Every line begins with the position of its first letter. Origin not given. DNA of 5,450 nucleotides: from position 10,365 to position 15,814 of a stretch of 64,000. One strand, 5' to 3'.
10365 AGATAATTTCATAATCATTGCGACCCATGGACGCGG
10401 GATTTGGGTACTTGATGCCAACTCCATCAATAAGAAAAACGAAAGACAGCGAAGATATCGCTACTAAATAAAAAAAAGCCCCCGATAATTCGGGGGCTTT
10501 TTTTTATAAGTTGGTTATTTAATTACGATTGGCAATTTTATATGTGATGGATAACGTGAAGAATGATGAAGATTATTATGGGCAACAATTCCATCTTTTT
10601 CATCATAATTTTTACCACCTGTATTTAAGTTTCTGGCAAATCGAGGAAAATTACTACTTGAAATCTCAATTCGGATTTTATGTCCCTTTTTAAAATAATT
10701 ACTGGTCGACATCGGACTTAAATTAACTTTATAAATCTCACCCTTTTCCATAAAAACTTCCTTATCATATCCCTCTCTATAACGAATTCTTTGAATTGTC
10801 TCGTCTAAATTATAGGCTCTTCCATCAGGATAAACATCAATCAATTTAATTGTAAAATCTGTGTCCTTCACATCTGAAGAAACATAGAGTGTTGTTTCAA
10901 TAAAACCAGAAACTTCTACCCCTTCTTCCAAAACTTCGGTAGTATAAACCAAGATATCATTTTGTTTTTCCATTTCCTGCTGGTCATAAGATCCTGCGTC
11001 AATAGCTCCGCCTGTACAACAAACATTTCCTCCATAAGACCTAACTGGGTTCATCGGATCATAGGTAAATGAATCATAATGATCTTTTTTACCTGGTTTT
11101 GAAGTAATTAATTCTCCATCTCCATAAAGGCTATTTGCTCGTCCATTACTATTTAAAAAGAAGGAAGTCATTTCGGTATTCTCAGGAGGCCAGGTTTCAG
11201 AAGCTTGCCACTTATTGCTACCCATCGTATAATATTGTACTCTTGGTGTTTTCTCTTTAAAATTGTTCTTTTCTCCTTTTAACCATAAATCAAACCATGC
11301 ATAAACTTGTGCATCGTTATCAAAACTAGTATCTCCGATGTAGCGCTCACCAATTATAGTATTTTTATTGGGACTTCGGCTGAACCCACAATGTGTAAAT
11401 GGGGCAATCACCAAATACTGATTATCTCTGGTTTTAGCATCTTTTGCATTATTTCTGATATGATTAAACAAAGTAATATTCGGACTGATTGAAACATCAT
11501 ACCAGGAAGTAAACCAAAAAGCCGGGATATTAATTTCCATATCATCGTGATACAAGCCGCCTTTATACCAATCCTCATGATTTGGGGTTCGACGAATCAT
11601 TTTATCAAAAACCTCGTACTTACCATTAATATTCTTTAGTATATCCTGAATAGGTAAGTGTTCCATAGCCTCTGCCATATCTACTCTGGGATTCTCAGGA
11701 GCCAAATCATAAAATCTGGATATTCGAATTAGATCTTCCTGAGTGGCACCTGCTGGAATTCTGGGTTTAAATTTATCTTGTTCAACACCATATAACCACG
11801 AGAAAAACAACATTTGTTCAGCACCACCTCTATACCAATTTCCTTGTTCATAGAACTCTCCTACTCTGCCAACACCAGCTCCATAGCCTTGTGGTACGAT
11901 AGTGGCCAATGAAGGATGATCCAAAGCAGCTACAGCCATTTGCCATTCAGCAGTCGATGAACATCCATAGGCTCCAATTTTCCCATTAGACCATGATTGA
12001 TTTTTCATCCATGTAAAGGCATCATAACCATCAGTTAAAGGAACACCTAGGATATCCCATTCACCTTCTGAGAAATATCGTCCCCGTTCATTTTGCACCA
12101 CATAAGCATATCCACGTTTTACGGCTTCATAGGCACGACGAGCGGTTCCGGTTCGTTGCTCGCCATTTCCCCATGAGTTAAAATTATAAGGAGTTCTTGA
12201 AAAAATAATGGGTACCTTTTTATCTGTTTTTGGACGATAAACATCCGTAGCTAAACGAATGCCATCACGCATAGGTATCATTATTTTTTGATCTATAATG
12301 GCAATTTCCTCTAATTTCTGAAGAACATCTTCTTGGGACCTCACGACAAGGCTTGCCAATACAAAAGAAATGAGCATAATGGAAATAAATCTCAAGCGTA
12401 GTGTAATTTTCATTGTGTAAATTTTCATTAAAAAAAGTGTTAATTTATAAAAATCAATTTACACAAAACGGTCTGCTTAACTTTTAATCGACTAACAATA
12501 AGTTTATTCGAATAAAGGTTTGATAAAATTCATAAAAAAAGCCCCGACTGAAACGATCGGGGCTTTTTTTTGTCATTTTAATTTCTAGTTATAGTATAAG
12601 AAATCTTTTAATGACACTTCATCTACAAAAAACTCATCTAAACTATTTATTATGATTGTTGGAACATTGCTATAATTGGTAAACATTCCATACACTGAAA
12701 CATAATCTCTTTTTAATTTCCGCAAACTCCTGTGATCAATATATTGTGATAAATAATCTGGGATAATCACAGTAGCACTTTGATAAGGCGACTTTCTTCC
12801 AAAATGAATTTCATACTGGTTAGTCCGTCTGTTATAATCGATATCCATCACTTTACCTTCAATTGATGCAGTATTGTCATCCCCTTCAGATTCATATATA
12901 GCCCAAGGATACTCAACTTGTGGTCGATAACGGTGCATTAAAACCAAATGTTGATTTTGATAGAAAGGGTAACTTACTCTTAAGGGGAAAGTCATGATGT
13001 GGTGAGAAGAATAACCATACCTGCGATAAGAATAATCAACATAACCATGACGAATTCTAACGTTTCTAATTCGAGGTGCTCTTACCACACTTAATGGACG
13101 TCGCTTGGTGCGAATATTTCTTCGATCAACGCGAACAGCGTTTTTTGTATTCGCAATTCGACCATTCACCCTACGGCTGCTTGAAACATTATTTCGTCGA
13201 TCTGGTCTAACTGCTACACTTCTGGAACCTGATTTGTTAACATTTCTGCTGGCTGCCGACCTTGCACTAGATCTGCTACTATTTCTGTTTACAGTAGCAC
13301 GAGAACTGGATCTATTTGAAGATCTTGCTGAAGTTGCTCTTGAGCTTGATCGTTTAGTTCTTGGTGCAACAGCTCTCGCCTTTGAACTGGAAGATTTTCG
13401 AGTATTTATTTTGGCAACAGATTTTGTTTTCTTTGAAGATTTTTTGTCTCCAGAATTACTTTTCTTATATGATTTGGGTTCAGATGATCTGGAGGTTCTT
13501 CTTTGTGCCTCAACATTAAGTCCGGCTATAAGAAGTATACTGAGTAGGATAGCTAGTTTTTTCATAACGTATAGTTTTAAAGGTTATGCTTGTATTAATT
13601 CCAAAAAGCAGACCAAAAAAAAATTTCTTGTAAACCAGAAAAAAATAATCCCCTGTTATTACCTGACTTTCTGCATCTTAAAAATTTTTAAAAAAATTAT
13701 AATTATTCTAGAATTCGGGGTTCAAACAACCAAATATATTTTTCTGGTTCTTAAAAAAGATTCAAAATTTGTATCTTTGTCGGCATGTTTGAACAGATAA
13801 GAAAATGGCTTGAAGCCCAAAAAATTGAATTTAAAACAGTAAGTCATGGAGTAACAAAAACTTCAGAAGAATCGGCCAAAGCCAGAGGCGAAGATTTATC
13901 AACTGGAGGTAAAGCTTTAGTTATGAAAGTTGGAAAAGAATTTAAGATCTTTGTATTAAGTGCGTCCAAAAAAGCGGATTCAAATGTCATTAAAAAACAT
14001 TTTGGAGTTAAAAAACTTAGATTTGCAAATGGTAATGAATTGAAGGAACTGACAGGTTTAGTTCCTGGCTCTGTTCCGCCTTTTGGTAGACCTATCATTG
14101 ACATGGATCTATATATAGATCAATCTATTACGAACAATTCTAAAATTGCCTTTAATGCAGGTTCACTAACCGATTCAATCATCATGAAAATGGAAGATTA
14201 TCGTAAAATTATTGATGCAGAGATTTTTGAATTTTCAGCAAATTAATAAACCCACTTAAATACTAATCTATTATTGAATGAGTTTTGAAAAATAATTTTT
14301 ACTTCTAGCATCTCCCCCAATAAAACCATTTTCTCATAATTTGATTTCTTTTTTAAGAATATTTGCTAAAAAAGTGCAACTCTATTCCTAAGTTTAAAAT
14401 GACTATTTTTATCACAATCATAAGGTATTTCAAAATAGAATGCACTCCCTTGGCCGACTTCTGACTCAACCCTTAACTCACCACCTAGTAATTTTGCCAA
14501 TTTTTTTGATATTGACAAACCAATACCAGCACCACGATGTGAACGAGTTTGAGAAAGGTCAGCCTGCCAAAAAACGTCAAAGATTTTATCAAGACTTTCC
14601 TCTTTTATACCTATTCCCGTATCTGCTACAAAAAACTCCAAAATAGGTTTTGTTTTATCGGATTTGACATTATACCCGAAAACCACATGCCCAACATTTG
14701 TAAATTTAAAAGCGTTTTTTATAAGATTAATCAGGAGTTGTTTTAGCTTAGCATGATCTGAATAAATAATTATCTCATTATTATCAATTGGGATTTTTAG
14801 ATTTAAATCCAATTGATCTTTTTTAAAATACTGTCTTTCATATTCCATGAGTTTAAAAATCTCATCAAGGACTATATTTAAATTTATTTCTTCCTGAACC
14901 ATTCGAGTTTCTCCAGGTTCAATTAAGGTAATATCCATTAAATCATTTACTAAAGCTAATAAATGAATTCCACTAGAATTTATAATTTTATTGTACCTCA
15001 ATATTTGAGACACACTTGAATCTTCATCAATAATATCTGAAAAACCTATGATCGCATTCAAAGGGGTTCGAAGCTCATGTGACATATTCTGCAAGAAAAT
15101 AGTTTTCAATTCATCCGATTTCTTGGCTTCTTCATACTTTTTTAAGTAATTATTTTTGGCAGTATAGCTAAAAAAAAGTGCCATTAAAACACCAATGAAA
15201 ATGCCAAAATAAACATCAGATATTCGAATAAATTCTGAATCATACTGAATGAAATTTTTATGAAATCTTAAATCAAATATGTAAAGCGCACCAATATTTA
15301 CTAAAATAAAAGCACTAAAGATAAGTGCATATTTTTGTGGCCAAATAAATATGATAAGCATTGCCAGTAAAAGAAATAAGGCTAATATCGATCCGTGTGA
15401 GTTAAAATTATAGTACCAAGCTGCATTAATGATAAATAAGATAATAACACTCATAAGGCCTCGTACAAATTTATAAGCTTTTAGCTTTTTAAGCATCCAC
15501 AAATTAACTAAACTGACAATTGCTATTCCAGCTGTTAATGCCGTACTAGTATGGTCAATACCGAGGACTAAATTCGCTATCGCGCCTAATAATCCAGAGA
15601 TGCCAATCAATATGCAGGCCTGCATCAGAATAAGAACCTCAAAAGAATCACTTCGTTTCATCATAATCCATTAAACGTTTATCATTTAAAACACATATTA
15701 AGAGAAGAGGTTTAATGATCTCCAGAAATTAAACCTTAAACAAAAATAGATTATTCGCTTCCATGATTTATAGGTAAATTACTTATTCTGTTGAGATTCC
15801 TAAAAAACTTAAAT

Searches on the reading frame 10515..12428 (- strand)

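Call 54: search_protein_families(library=pfam, proteins=[window:10515-12428:-], max_evalue=0.00001)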
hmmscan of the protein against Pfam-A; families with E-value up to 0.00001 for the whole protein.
window:10515-12428:- (637 aa): 2 families
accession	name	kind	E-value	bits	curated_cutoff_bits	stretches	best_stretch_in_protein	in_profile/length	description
PF02129.25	Peptidase_S15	-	3.4e-46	158.5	23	1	55-347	1-261/262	X-Pro dipeptidyl-peptidase (S15 family)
PF08530.16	PepX_C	-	2.3e-45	155.6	22.5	1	388-630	1-216/217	X-Pro dipeptidyl-peptidase C-terminal non-catalytic domain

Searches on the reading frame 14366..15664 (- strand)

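Call 54: search_protein_families(library=pfam, proteins=[window:14366-15664:-], max_evalue=0.00001)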
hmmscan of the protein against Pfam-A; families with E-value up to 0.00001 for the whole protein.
window:14366-15664:- (432 aa): 2 families
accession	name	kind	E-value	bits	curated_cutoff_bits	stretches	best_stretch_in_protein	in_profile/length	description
PF02518.31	HATPase_c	-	1.5e-22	80.5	26.4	1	303-415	2-109/111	Histidine kinase-, DNA gyrase B-, and HSP90-like ATPase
PF00512.31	HisKA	-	1.5e-13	51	26.9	1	187-250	2-65/66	His Kinase A (phospho-acceptor) domain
